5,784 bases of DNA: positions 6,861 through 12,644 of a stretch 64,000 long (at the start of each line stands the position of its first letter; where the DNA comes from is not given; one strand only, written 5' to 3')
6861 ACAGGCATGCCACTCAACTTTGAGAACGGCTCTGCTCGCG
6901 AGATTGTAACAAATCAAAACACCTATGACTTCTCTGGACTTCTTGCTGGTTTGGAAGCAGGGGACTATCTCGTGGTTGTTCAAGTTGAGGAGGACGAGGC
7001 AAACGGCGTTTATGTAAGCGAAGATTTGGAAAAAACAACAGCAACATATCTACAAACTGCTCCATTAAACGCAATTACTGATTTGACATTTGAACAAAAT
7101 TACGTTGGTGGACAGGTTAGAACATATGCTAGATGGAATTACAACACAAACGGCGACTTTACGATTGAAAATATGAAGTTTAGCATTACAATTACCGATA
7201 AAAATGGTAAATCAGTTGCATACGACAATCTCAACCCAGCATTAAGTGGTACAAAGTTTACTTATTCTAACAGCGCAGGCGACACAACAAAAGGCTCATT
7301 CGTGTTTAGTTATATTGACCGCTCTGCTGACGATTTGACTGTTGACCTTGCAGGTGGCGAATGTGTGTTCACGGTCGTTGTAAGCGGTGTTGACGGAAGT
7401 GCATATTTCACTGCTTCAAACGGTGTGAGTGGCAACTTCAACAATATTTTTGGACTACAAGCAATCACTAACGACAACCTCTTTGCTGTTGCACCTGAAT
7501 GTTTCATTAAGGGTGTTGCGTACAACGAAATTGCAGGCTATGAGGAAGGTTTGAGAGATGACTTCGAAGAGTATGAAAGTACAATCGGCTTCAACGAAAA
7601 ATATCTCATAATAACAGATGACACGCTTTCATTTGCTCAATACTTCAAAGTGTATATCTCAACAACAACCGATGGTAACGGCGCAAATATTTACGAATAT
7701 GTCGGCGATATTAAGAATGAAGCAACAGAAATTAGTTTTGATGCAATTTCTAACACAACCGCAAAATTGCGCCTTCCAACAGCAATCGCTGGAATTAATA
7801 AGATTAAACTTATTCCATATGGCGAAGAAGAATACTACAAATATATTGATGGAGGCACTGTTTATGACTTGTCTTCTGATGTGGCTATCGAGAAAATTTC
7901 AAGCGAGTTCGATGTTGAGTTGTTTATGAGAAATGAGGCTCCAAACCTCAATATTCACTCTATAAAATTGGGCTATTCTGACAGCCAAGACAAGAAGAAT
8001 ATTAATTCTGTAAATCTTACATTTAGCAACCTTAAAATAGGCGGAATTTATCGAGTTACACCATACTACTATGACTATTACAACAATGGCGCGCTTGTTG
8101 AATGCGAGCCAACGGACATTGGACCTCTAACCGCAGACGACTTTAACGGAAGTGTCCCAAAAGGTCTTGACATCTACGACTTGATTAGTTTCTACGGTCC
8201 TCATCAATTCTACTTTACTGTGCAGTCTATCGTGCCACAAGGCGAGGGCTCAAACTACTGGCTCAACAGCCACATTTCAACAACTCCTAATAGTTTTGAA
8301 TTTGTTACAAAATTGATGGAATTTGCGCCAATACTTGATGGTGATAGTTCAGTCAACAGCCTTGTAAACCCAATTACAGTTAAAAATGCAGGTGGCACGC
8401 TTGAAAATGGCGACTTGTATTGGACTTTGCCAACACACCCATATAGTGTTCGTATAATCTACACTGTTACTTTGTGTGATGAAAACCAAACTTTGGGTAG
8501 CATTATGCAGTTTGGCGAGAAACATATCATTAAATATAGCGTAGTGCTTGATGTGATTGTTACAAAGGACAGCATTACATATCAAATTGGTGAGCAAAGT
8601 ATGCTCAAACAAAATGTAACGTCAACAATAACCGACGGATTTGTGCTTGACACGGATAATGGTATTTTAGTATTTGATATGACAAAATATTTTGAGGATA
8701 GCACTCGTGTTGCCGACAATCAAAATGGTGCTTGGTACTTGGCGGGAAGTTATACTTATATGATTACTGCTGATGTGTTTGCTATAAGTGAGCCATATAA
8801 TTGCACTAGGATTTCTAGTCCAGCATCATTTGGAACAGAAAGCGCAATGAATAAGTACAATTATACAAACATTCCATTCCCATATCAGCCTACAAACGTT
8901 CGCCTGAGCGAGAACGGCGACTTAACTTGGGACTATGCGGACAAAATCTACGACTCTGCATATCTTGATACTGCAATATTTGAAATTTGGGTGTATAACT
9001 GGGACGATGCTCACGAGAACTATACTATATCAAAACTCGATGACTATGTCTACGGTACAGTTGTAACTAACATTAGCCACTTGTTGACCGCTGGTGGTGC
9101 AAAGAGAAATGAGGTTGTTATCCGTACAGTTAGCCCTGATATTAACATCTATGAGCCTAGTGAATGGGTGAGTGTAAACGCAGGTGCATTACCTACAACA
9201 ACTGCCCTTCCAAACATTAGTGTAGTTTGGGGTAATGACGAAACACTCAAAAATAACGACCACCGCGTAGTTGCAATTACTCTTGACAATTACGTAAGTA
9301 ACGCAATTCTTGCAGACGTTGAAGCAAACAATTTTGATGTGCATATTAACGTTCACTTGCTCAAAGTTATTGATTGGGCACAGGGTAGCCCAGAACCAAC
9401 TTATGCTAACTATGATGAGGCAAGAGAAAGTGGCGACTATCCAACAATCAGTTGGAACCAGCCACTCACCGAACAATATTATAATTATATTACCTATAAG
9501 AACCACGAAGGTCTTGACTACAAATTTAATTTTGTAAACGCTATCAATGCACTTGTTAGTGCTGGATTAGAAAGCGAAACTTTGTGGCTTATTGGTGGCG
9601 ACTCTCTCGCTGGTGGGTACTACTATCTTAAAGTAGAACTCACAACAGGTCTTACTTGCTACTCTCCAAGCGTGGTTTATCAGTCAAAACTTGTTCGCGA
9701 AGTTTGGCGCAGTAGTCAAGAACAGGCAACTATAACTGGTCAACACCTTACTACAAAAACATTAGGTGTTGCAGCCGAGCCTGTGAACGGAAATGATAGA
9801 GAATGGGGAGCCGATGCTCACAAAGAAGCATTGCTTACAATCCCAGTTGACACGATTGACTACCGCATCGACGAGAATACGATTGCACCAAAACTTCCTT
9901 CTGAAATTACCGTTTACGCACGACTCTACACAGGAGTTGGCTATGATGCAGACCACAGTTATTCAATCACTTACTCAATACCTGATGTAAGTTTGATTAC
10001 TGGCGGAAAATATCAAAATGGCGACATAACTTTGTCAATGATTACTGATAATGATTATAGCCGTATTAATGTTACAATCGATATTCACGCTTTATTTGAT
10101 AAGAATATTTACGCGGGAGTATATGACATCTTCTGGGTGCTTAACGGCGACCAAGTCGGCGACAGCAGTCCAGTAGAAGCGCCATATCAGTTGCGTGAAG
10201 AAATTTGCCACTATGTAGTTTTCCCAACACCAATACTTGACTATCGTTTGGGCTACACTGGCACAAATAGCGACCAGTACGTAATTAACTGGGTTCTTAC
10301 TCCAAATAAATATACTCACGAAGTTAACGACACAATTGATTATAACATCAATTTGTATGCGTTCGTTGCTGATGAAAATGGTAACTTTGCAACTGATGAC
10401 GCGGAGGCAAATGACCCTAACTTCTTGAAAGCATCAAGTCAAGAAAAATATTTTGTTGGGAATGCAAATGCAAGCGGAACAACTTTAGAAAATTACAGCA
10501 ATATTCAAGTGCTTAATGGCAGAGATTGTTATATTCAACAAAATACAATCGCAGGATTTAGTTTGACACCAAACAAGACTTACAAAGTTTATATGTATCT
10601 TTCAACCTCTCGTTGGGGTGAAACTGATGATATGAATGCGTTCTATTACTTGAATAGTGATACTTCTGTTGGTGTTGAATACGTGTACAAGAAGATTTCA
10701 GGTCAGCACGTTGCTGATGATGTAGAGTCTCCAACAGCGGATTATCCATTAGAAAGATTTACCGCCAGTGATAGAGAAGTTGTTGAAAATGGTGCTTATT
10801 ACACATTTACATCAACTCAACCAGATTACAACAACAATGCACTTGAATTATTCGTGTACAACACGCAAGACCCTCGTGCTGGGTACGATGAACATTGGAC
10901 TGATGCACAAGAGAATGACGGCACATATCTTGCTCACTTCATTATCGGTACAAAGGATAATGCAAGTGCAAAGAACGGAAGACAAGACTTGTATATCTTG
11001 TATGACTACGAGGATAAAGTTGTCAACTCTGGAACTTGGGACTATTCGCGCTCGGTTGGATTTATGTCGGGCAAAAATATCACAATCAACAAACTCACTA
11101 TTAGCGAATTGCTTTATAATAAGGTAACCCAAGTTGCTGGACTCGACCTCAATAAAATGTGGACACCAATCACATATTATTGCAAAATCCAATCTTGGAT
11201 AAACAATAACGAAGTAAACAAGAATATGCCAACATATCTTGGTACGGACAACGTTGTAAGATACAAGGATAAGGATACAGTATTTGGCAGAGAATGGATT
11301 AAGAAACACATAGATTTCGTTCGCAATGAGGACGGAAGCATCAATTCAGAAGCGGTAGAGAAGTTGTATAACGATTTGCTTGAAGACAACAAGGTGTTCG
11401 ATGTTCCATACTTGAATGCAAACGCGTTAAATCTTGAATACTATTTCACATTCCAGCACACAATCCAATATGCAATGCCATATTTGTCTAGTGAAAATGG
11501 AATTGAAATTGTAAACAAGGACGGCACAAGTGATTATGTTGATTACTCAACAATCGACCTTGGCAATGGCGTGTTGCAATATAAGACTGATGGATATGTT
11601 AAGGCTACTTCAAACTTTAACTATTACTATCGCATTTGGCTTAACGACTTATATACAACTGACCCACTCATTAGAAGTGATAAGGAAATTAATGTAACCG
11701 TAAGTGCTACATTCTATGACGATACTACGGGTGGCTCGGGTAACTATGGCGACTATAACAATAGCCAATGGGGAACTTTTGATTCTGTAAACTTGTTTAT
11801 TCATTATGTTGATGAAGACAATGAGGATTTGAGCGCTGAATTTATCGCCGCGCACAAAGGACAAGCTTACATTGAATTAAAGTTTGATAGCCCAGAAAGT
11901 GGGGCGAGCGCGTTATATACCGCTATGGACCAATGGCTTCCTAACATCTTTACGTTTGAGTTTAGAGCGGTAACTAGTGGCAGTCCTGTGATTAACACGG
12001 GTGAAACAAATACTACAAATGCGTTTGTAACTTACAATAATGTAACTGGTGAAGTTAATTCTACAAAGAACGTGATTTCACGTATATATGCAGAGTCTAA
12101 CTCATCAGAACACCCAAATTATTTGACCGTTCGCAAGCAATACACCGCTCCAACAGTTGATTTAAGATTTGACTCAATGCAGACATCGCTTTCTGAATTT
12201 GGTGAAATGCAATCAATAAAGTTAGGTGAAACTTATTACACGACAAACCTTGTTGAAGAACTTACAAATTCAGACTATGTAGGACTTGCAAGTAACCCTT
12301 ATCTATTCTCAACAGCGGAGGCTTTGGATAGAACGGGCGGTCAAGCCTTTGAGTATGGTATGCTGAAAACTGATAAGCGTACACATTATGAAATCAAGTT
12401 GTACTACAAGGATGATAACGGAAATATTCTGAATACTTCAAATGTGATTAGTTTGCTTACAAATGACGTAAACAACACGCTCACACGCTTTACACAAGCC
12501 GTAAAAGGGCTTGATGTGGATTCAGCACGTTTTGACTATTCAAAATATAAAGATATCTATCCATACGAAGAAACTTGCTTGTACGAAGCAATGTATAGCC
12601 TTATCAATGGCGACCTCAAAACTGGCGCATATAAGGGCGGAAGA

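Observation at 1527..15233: Uninterrupted 13.7 kb gene for a ~4,570 aa anchored repeat protein with a large unassignable distal region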

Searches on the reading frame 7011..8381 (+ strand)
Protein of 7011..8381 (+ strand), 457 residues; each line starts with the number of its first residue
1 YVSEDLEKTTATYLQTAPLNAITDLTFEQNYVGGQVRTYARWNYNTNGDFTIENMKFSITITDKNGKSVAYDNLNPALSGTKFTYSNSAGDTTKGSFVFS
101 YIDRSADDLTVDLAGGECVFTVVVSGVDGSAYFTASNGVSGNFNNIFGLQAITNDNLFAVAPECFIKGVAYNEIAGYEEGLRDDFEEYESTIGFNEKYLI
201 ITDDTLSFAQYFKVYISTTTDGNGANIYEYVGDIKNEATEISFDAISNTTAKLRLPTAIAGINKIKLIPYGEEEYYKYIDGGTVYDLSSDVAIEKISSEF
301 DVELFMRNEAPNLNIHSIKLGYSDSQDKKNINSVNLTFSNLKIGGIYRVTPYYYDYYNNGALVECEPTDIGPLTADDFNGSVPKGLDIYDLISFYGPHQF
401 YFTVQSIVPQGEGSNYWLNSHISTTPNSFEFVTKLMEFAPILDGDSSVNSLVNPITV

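Call 10: search_protein_families(library=pfam, proteins=[window:7011-8381:+], max_evalue=10)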
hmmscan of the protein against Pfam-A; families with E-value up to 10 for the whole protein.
window:7011-8381:+ (457 aa): 1 family
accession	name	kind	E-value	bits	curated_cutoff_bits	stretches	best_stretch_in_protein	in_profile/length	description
PF21739.2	DUF6866_N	-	0.24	11.5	27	1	58-118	72-134/153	Family of unknown function (DUF6866) N-terminal domain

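Call 83: search_protein_families(library=ncbifam, proteins=[window:7011-8381:+], max_evalue=1)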
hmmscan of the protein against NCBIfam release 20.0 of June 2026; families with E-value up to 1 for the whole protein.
window:7011-8381:+ (457 aa): 0 families

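Call 97: search_protein_families(library=phrogs, proteins=[window:7011-8381:+], max_evalue=0.01)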
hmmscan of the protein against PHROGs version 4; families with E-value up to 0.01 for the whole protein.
window:7011-8381:+ (457 aa): 0 families

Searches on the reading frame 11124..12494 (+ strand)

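Call 10: search_protein_families(library=pfam, proteins=[window:11124-12494:+], max_evalue=10)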
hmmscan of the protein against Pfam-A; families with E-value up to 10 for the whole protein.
window:11124-12494:+ (457 aa): 1 family
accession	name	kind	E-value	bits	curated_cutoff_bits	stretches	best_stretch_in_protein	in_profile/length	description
PF23616.1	Ig_GEX2_N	-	1.6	9.3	27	1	414-456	35-77/105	GEX2 N-terminal Ig-like domain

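Call 83: search_protein_families(library=ncbifam, proteins=[window:11124-12494:+], max_evalue=1)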
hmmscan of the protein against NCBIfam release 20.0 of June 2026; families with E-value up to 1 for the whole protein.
window:11124-12494:+ (457 aa): 0 families

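Call 97: search_protein_families(library=phrogs, proteins=[window:11124-12494:+], max_evalue=0.01)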
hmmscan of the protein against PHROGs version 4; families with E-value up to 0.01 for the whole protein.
window:11124-12494:+ (457 aa): 0 families
